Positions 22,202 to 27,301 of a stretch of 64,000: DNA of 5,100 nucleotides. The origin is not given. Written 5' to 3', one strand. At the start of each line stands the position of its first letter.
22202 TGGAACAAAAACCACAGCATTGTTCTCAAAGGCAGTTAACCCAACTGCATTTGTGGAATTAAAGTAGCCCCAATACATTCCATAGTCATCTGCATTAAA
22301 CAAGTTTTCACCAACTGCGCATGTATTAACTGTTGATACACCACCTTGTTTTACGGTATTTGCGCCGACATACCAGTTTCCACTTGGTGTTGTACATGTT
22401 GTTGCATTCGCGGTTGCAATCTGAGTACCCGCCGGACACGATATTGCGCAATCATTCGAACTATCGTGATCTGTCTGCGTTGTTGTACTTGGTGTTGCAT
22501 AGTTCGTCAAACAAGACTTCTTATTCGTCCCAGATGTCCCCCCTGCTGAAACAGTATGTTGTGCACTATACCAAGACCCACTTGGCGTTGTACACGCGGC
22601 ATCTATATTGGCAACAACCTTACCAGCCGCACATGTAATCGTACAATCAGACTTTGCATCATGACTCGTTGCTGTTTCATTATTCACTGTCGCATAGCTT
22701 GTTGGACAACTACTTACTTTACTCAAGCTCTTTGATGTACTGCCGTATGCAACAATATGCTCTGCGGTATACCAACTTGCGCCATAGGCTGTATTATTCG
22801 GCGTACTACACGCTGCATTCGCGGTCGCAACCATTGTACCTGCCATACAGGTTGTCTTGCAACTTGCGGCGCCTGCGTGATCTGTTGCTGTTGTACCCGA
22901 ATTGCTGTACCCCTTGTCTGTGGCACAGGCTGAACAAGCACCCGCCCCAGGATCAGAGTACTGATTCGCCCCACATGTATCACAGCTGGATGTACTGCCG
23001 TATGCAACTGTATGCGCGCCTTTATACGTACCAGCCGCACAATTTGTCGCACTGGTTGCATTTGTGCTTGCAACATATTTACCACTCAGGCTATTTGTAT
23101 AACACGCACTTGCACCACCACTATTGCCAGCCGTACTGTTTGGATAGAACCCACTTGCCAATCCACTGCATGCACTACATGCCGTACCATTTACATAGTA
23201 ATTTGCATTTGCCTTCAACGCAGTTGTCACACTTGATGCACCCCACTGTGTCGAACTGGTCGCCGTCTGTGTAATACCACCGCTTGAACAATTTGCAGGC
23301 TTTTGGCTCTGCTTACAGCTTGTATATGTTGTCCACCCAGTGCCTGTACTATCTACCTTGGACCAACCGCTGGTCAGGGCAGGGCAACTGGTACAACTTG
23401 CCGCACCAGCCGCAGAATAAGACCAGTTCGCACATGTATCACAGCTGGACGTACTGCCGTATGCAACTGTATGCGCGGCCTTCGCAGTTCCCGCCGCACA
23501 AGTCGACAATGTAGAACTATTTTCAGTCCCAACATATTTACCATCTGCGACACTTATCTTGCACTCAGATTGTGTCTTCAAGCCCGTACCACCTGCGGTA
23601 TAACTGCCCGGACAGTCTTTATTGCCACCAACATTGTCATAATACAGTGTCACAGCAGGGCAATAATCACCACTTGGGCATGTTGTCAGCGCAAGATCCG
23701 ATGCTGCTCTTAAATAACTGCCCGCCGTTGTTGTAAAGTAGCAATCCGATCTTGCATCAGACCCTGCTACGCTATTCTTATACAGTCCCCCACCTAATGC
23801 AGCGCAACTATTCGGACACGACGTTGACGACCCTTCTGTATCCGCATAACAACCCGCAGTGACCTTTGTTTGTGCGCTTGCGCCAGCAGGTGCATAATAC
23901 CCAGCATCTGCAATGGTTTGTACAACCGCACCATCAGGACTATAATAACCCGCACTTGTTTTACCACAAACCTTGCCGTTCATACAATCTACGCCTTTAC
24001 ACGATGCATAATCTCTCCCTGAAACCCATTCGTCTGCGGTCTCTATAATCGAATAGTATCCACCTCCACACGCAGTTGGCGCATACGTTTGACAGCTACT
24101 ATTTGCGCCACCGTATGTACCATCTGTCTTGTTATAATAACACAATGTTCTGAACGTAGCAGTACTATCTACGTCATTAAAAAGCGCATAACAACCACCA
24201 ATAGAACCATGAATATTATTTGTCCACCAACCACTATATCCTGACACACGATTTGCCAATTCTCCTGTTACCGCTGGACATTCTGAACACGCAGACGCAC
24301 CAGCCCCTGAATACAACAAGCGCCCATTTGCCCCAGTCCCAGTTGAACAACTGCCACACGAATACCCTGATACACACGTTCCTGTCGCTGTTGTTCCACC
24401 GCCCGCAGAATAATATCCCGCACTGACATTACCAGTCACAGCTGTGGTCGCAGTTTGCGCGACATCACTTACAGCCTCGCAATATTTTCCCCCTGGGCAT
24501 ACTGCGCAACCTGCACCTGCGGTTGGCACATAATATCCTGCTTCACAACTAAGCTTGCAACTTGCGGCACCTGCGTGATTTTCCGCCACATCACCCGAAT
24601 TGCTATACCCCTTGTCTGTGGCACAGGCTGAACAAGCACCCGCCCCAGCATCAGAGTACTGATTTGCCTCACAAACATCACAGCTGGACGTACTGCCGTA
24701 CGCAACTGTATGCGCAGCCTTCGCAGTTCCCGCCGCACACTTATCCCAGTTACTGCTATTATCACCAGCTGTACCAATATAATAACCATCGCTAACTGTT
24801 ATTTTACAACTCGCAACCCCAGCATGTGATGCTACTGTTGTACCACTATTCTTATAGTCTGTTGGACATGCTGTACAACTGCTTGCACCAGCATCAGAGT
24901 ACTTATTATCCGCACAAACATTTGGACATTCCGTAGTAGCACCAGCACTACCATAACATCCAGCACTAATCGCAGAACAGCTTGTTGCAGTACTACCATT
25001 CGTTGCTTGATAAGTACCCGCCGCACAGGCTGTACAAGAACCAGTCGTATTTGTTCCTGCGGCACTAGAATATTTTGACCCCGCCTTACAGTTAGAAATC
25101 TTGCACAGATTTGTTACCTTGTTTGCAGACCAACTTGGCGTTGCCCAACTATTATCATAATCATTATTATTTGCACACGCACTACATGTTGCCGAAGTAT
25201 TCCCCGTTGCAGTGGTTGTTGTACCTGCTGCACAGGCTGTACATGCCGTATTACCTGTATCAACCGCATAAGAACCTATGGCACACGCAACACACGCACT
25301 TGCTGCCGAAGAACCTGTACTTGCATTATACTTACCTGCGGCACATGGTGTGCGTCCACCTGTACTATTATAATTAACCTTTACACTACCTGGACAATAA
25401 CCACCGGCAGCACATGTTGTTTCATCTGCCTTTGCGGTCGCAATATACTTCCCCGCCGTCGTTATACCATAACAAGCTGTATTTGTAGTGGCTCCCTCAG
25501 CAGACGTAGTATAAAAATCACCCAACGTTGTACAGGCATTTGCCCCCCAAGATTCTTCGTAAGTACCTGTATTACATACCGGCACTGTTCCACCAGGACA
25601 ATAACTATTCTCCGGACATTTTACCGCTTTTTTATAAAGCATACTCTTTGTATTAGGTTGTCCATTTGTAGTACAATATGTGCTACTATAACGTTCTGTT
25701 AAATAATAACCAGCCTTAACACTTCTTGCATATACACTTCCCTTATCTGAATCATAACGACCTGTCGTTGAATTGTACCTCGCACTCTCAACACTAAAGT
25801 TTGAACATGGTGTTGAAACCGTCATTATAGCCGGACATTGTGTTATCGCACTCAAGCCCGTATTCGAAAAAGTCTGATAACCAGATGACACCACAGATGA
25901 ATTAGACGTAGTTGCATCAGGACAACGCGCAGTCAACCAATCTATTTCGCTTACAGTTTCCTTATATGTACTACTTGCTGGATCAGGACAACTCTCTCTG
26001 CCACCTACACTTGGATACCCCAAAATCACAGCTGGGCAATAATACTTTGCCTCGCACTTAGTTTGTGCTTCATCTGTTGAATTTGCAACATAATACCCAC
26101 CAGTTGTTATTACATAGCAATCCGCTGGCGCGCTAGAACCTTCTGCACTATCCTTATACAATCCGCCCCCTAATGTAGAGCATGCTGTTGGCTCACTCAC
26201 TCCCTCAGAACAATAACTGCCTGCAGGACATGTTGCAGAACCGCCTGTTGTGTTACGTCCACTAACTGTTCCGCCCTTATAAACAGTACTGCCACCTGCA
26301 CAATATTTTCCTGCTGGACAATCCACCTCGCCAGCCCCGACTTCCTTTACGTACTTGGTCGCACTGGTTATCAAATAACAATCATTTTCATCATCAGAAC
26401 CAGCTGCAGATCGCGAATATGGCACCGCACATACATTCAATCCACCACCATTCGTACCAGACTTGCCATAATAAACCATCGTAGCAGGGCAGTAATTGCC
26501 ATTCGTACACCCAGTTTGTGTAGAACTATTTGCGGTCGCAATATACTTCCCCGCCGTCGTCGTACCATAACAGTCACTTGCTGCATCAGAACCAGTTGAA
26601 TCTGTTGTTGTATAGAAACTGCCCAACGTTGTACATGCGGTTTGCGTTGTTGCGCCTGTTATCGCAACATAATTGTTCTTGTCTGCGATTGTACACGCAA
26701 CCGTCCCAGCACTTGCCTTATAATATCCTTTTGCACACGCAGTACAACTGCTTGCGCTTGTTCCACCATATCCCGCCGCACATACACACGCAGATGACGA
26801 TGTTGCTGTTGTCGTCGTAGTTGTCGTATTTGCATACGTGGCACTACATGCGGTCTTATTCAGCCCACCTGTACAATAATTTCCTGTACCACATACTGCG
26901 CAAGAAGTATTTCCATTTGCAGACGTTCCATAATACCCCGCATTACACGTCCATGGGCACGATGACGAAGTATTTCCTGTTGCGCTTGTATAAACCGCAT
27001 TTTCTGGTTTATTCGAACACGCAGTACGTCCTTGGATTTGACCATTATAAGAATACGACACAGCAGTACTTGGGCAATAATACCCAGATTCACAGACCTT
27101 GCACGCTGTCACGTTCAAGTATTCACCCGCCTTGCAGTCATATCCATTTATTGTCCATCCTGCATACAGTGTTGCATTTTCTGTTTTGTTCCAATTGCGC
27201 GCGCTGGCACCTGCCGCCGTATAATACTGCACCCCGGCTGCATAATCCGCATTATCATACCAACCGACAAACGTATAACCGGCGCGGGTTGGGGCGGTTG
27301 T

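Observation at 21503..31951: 3482-aa secreted giant combining BspA-LRR, Listeria-Bacteroides repeats and about 1600 aa of eukaryote-like CXXC repeats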

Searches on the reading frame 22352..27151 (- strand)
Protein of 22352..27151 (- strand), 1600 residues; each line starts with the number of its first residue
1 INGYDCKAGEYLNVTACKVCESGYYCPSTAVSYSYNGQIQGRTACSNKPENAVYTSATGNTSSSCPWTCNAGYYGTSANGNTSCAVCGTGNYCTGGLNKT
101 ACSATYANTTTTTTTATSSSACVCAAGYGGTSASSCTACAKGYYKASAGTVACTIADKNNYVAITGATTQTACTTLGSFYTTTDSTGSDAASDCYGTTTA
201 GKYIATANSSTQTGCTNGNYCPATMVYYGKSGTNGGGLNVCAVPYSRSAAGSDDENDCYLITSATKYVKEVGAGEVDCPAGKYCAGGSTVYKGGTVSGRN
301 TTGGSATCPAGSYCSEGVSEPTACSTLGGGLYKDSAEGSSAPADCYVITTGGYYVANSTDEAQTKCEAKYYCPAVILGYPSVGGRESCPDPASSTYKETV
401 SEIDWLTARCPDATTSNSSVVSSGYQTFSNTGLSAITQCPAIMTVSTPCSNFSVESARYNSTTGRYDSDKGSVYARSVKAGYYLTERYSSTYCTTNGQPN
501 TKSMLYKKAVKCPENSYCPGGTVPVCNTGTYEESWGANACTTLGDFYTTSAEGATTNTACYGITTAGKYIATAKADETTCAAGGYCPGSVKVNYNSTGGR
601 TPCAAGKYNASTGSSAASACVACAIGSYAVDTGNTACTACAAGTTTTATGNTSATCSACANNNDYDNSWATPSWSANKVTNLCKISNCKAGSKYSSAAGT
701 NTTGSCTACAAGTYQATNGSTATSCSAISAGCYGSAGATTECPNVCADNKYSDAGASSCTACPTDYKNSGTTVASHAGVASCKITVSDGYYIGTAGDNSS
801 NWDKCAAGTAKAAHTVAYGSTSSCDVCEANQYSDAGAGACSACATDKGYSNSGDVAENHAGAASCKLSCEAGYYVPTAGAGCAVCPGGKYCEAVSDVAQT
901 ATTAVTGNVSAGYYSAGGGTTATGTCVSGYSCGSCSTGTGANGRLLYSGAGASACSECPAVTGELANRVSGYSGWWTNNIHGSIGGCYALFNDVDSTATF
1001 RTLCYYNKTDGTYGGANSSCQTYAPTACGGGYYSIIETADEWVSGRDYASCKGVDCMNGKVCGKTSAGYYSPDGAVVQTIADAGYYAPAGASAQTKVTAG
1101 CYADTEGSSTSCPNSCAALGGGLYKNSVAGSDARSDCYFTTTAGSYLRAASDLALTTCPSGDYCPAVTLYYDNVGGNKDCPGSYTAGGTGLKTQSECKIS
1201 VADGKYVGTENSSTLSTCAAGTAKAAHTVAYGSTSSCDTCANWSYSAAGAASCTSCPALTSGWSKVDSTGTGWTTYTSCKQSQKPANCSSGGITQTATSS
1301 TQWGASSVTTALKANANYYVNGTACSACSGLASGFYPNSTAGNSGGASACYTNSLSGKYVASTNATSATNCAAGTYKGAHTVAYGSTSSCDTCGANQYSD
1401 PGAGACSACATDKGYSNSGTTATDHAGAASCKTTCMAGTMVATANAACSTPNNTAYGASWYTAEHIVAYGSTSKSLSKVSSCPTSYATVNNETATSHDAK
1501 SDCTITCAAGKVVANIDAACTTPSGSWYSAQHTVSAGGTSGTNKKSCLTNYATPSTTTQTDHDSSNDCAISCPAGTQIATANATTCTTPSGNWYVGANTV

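Call 47: search_solved_structures(query=window:22352-27151:-, max_evalue=1, show_alignments=3)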
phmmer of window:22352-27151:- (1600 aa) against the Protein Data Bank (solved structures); distinct sequences matched with E-value up to 1: 1.
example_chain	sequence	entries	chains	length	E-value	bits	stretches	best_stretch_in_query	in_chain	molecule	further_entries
8yoa_A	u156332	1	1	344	0.51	11.3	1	871-918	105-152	Endolytic murein transglycosylase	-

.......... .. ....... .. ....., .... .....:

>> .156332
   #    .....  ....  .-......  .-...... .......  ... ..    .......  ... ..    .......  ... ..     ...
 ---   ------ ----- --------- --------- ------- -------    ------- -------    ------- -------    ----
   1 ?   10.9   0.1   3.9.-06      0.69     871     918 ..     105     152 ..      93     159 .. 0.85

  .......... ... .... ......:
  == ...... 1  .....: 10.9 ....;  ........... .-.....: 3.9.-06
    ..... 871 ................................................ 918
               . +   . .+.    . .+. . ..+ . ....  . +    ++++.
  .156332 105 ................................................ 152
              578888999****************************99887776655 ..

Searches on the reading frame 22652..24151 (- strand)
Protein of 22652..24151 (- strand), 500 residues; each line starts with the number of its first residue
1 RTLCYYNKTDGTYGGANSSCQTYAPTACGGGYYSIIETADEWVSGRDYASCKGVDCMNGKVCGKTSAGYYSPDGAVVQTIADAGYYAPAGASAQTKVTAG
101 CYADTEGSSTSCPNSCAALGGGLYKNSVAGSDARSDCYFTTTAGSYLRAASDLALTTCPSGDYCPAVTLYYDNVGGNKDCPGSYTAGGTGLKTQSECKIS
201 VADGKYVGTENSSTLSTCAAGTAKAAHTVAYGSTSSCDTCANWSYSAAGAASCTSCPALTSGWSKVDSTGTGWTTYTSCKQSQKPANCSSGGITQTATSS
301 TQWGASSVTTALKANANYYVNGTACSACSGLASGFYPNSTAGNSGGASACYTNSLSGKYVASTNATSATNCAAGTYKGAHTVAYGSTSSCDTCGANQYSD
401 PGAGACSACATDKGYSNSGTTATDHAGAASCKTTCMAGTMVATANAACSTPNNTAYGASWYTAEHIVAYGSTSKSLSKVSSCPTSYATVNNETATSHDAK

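Call 8: search_protein_families(library=pfam, proteins=[window:22652-24151:-], max_evalue=10)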
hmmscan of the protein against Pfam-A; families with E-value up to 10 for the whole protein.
window:22652-24151:- (500 aa): 2 families
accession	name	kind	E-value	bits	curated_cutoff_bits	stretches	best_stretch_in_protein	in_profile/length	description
PF23091.2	TNFR_ELAPOR1_6th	-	0.0024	18.2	33.2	2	233-261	10-37/41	ELAPOR1-like, TNF receptor-like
PF07562.20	NCD3G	-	0.88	9.9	38.9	2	217-258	9-50/54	Nine Cysteines Domain of family 3 GPCR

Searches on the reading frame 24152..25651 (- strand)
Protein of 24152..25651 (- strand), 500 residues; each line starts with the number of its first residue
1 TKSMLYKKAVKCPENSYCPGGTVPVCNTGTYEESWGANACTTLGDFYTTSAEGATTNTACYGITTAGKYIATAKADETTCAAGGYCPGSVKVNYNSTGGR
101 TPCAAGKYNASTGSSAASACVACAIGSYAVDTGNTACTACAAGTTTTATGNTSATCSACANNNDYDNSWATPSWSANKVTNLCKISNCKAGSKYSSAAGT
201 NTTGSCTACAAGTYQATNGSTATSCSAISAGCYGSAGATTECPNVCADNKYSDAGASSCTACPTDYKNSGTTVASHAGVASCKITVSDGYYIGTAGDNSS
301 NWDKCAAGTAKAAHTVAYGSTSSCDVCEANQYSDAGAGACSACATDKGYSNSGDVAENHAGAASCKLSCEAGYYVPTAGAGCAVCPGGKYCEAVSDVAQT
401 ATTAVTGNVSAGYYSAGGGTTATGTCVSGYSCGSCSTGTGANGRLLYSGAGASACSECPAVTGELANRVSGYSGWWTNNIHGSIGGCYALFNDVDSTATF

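Call 8: search_protein_families(library=pfam, proteins=[window:24152-25651:-], max_evalue=10)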
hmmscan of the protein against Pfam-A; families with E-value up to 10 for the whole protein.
window:24152-25651:- (500 aa): 2 families
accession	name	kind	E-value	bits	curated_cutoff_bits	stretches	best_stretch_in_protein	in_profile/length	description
PF07699.19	Ephrin_rec_like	-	7.1e-08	32.6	23.1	5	115-154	6-45/48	Tyrosine-protein kinase ephrin type A/B receptor-like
PF23091.2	TNFR_ELAPOR1_6th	-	0.0026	18.1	33.2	3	320-345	10-34/41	ELAPOR1-like, TNF receptor-like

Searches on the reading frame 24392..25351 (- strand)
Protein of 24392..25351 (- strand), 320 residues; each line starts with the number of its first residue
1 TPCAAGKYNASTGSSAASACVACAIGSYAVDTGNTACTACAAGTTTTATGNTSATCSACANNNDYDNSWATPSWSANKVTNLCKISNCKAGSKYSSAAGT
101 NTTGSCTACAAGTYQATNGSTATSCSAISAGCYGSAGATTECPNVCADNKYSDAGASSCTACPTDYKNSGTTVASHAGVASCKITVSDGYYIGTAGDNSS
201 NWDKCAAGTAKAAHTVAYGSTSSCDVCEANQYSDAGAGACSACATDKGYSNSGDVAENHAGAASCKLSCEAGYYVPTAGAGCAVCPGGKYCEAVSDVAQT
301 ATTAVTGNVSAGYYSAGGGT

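Call 49: find_homologous_proteins(query=window:24392-25351:-, max_evalue=0.001)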
Query window:24392-25351:- (320 aa): 20 proteins with E <= 0.001 among 8000 candidates.
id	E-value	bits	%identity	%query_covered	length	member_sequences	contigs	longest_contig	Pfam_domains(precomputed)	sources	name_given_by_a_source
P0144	5.6e-49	185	68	36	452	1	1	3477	-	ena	-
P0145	1.8e-39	154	74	36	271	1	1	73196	-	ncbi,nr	ncbi:MAG: hypothetical protein IKA08_03500, partial [Alphaproteobacteria bacterium]|nr:hypothetical 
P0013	3.9e-34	137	49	50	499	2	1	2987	PF07699.20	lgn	-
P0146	5.4e-25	107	56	34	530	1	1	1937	-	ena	-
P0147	1.9e-17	82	50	36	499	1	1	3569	PF23091.3,PF07699.20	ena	-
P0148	4.0e-13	68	52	26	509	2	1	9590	-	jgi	jgi:hypothetical protein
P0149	1.2e-12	66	34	45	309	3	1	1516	-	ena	-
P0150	2.1e-12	65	50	34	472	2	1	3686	PF23091.3,PF07699.20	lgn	-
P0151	5.7e-11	60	36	71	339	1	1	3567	-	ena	-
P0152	1.6e-10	59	47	45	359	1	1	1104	-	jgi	jgi:hypothetical protein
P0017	1.7e-9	56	42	48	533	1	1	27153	-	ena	-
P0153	2.7e-9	55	41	45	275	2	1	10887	PF07562.21,PF23091.3,PF07699.20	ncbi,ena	-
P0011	4.6e-8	51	39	56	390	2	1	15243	-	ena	-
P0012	6.5e-7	47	61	18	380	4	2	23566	-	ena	-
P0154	9.3e-5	40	29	85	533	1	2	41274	PF07562.21,PF07699.20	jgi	jgi:hypothetical protein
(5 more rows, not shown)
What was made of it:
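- Closest known: Eukaryotic Ephrin_rec_like / TNFR-like cysteine-rich repeat proteins. Different: The nearest sequence relatives are unnamed metagenome proteins, the one named being an Alphaproteobacteria MAG (call 49).
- The one eukaryotic-source hit has E about 1e-4 (call 49).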

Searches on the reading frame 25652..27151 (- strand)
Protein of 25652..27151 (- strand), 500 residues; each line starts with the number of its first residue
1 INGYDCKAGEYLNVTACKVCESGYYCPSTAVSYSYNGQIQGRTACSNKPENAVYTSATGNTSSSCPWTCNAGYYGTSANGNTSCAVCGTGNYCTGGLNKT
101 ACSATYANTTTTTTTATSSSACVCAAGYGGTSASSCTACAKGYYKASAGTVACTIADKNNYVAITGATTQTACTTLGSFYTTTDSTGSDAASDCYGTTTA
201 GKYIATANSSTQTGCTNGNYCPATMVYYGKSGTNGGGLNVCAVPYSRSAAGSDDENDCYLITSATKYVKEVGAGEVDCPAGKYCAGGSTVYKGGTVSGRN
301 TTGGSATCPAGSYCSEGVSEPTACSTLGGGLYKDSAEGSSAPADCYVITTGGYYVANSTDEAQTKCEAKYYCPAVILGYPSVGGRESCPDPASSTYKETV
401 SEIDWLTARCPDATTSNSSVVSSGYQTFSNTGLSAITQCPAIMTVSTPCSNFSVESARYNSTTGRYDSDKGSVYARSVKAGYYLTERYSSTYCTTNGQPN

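Call 8: search_protein_families(library=pfam, proteins=[window:25652-27151:-], max_evalue=10)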
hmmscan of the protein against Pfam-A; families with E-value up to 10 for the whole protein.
window:25652-27151:- (500 aa): 2 families
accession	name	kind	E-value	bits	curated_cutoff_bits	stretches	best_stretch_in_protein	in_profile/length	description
PF07699.19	Ephrin_rec_like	-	7.8e-05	22.8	23.1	1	128-173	3-48/48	Tyrosine-protein kinase ephrin type A/B receptor-like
PF24634.1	DUF7631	-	0.0084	17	27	1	81-115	3-37/50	Domain of unknown function (DUF7631)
